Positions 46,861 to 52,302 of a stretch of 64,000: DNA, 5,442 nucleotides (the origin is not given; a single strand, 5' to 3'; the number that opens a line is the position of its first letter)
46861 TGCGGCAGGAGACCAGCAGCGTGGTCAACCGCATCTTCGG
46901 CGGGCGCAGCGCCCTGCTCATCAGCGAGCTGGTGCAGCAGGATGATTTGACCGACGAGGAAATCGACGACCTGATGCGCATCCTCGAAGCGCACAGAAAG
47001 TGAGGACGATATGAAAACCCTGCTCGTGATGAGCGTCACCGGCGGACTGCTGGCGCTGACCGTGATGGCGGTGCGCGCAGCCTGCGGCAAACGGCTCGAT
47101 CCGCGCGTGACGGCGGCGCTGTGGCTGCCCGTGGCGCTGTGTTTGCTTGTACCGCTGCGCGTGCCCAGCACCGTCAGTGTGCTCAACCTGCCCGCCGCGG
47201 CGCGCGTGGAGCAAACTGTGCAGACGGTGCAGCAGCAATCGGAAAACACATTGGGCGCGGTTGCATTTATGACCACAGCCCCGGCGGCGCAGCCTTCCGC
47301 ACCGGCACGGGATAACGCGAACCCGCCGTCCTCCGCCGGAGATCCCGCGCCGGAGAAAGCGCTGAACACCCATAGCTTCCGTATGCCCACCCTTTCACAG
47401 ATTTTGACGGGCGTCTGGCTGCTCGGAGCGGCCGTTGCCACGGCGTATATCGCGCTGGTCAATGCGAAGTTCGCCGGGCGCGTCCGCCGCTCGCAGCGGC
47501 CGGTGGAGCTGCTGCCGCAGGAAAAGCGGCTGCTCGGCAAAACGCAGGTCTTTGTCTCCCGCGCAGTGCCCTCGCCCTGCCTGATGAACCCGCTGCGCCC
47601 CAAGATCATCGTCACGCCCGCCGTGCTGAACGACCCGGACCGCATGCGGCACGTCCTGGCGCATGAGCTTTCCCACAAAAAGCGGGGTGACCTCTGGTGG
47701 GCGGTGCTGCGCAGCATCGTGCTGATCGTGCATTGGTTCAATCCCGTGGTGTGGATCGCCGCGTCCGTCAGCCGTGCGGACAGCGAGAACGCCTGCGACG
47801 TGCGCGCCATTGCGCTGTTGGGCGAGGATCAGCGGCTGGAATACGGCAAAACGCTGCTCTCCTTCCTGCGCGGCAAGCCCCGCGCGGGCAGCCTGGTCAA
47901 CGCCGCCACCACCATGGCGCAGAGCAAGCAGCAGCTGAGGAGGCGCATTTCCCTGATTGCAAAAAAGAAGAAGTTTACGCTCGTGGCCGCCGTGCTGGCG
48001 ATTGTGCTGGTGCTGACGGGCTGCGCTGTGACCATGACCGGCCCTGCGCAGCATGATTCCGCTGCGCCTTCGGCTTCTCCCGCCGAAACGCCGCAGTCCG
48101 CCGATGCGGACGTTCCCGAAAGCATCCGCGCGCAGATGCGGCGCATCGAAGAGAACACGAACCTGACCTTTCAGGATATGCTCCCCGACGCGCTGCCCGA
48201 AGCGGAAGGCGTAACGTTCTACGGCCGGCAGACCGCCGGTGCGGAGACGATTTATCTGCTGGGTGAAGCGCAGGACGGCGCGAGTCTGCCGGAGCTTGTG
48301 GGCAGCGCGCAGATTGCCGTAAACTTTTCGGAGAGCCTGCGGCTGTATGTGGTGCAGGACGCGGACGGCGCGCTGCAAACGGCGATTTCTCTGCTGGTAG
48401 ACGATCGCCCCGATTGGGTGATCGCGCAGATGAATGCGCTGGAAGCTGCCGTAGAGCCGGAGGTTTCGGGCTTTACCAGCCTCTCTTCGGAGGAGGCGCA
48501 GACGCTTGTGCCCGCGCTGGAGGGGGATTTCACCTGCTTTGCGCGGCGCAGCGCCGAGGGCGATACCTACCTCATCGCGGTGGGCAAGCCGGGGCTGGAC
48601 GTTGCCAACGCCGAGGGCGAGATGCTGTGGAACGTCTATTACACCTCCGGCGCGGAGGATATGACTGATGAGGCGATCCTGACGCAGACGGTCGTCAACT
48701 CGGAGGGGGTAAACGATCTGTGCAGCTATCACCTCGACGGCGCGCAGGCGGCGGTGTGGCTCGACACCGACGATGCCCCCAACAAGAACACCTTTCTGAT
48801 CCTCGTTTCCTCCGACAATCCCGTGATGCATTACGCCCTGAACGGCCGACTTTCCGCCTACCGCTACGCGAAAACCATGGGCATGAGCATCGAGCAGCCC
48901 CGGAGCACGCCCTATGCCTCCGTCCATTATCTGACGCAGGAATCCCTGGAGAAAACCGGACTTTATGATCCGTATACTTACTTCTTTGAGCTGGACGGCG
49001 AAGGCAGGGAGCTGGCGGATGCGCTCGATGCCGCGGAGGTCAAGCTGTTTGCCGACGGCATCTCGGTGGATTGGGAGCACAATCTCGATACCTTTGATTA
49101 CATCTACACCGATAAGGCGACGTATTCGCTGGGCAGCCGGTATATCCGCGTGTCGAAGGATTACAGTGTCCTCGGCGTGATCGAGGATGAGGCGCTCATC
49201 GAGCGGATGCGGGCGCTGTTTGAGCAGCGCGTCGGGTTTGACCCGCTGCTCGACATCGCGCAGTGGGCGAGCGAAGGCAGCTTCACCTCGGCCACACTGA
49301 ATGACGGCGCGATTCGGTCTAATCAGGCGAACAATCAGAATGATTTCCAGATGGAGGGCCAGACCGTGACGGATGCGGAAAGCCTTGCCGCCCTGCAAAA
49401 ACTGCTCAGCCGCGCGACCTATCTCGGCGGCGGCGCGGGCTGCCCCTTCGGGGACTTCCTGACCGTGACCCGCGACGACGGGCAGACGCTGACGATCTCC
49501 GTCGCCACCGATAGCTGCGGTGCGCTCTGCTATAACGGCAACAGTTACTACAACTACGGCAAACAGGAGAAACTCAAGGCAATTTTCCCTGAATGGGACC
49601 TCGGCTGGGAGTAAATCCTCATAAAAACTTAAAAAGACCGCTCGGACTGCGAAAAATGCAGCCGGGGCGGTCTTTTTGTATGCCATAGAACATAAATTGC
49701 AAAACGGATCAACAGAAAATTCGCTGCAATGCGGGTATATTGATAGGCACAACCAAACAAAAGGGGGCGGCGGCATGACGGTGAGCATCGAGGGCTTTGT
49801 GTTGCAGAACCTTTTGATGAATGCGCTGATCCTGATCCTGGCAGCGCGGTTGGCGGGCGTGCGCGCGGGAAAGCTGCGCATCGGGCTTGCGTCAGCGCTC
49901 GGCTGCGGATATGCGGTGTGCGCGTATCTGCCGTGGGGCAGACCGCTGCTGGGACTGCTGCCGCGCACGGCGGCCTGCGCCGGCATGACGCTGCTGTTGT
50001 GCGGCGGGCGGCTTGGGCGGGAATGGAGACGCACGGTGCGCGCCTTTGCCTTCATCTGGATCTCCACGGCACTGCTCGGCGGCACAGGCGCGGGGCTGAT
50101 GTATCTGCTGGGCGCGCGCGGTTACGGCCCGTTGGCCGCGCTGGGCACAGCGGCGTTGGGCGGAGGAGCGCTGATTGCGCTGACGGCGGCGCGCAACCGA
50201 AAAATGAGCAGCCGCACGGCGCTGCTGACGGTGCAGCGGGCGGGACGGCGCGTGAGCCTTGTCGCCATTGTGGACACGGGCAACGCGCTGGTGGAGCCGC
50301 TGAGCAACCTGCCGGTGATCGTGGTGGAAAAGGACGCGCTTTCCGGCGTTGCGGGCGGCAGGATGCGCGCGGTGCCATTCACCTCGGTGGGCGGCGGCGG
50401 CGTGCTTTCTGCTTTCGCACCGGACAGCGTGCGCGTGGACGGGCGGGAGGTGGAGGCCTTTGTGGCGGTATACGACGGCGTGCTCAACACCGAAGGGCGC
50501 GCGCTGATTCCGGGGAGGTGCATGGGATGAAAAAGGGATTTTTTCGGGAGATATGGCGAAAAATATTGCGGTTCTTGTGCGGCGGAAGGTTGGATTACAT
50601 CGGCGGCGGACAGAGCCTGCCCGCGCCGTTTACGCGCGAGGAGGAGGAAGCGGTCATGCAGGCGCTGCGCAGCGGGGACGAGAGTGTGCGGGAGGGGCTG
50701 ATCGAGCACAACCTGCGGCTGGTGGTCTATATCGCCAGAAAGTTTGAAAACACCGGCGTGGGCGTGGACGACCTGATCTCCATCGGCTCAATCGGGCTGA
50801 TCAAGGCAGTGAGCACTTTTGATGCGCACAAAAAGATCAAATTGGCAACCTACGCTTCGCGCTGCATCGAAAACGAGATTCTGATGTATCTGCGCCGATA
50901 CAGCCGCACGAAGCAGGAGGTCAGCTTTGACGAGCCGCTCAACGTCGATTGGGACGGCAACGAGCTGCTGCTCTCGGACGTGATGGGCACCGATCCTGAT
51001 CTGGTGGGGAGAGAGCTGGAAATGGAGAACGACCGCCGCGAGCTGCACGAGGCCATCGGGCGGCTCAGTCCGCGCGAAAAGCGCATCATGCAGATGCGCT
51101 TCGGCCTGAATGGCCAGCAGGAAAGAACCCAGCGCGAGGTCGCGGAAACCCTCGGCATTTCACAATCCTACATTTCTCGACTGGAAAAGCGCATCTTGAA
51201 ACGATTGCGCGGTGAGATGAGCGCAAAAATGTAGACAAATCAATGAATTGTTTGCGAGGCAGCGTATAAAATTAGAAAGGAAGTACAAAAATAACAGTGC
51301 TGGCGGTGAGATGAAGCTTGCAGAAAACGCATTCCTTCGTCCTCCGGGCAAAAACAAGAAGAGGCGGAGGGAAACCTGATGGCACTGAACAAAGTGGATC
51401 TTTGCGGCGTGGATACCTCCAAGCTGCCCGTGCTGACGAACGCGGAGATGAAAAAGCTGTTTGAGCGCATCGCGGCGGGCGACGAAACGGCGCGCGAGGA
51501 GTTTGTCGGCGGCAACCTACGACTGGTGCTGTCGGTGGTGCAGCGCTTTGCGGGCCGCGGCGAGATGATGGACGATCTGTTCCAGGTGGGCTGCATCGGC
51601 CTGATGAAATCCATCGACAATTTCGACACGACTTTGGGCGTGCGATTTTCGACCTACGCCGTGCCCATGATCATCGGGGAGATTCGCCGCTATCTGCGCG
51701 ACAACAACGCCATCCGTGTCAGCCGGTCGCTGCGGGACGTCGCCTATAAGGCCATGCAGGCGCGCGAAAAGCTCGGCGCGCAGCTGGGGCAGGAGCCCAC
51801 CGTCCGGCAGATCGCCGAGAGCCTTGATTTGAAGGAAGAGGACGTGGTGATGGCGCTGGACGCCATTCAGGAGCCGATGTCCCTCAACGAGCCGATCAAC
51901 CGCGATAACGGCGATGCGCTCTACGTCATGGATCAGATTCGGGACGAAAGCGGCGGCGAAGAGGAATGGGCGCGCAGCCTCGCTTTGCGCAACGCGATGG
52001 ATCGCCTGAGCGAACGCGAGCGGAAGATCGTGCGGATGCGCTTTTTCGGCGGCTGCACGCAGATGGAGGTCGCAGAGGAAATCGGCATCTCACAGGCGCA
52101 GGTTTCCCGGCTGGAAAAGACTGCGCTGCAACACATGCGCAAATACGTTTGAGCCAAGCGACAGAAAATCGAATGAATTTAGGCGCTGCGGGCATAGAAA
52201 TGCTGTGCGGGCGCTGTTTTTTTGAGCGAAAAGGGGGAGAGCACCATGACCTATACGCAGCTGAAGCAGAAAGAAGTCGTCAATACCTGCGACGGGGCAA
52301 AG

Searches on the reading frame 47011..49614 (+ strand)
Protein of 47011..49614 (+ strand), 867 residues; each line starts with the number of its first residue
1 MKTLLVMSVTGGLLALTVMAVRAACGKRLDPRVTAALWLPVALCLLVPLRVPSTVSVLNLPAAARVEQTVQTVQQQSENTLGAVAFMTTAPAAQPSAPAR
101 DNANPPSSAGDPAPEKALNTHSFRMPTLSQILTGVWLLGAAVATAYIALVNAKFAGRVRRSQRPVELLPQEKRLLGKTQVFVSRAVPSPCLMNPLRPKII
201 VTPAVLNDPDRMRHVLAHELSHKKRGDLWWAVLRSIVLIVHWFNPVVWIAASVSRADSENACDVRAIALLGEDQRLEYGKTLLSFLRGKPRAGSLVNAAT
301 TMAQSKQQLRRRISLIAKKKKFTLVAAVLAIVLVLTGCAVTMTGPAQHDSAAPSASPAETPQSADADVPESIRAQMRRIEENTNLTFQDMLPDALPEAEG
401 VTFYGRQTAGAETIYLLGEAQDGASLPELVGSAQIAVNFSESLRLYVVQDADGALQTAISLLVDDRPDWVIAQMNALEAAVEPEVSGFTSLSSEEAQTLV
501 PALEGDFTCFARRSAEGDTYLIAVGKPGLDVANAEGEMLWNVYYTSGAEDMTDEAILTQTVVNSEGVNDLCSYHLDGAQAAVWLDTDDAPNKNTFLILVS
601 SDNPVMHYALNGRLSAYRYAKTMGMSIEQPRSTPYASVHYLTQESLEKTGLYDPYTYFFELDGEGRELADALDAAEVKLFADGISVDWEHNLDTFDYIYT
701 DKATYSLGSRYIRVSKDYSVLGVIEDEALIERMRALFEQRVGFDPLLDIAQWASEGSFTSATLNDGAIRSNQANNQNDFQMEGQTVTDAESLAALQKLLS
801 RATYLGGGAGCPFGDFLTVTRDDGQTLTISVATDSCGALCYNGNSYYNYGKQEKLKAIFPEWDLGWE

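Call 61: search_protein_families(library=ncbifam, max_evalue=1e-20, proteins=[window:47011-49614:+])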
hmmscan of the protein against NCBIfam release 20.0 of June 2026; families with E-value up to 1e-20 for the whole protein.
window:47011-49614:+ (867 aa): 1 family
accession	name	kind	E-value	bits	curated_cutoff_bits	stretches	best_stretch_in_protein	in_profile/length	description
NF000326.1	blaR1_generic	equivalog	1.7e-26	92.7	400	1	15-334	12-318/585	BlaR1 family beta-lactam sensor/signal transducer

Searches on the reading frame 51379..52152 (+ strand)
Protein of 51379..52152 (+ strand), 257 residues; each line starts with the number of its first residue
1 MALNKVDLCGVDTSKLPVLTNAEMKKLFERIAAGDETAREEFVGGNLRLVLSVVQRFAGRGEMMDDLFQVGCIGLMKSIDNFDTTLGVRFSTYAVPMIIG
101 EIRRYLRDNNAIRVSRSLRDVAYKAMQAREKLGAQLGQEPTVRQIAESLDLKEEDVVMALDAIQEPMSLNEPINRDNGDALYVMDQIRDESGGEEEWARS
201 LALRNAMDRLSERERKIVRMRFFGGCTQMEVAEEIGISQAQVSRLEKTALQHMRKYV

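Call 61: search_protein_families(library=ncbifam, max_evalue=1e-20, proteins=[window:51379-52152:+])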
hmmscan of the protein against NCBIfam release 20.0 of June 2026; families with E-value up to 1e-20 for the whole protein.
window:51379-52152:+ (257 aa): 36 families (the best 25 are shown)
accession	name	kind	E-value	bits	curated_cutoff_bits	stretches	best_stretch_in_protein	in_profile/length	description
NF006071.0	PRK08215.1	equivalog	6.2e-131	435.6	372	1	1-257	1-257/258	RNA polymerase sporulation sigma factor SigG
TIGR02850.1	spore_sigG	equivalog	4.4e-129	429.4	457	1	4-257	1-254/254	RNA polymerase sporulation sigma factor SigG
NF004052.0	PRK05572.1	subfamily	3.3e-87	292.2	311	1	17-256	12-249/252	SigF/SigG family RNA polymerase sporulation sigma factor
TIGR02885.1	spore_sigF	equivalog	1.2e-84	283.7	321.45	1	29-257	3-231/231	RNA polymerase sporulation sigma factor SigF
TIGR02980.1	SigBFG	subfamily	6.8e-82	274.5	234.35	1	36-256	2-225/227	SigB/SigF/SigG family RNA polymerase sigma factor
NF005514.0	PRK07122.1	subfamily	8.6e-50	169.3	372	1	36-255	39-261/264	RNA polymerase sigma factor SigF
TIGR02941.1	Sigma_B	equivalog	6e-43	147.1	315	1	35-255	27-251/255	RNA polymerase sigma factor SigB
NF005644.0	PRK07408.1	subfamily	6.4e-41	140.7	261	1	33-256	23-252/258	RNA polymerase sigma factor SigF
NF006666.0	PRK09210.1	equivalog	1.1e-39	136.8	572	1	14-254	109-357/370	RNA polymerase sigma factor RpoD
TIGR02937.1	sigma70-ECF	superfamily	1.2e-36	125.9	42.9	1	38-256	2-164/165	sigma-70 family RNA polymerase sigma factor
TIGR02997.1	Sig70-cyanoRpoD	subfamily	2.4e-36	125.5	384.5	1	20-254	58-298/298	RNA polymerase sigma factor, RpoD/SigA family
NF004471.0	PRK05803.1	subfamily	3.7e-35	121.2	252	1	19-120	32-133/235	RNA polymerase sporulation sigma factor SigK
TIGR02394.1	rpoS_proteo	equivalog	4.5e-35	121.5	378.7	1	13-256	22-273/285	RNA polymerase sigma factor RpoS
TIGR02393.1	RpoD_Cterm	equivalog_domain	3.5e-34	118.4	354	1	38-255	1-226/238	RNA polymerase sigma factor RpoD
NF004208.0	PRK05658.1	equivalog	2.2e-33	116.2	555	1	19-244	371-602/631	RNA polymerase sigma factor RpoD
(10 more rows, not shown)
